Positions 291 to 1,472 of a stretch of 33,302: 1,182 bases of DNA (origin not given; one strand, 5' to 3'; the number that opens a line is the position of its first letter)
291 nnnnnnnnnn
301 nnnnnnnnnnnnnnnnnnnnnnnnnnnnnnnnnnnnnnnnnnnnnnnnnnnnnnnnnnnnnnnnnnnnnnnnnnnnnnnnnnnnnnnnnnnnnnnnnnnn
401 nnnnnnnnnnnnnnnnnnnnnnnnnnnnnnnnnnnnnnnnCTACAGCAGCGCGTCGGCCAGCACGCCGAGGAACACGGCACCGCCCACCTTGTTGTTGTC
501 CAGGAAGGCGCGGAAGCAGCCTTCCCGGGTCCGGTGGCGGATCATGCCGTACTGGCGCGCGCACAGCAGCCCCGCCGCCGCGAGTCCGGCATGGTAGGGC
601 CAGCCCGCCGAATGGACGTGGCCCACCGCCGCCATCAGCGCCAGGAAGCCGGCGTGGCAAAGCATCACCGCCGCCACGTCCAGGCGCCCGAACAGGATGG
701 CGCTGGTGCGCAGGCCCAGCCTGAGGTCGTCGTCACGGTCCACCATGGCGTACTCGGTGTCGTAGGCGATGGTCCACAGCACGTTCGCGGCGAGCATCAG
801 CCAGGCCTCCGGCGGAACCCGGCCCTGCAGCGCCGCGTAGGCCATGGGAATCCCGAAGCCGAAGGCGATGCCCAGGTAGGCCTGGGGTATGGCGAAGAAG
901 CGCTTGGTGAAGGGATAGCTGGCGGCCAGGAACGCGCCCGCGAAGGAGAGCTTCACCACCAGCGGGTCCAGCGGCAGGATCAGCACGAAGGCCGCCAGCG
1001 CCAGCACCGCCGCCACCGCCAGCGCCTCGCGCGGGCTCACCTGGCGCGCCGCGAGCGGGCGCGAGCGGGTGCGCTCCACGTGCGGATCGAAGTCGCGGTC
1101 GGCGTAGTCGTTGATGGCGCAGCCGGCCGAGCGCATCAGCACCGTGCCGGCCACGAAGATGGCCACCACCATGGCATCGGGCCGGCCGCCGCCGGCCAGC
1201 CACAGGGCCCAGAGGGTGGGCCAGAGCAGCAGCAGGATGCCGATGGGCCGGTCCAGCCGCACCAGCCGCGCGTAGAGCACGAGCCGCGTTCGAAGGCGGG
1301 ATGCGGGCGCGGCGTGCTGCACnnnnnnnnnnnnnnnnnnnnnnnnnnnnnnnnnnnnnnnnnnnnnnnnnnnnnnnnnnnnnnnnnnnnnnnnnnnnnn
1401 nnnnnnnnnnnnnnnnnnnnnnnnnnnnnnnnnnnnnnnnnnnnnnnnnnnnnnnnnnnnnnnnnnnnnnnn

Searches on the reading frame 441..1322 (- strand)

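Call 75: search_protein_families(library=pfam, proteins=[window:441-1322:-], max_evalue=0.001)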
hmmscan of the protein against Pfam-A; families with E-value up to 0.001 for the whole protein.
window:441-1322:- (293 aa): 1 family
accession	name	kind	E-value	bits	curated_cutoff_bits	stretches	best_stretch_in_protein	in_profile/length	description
PF01040.23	UbiA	-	6.9e-66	222.5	34.2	1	32-273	1-244/250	UbiA prenyltransferase family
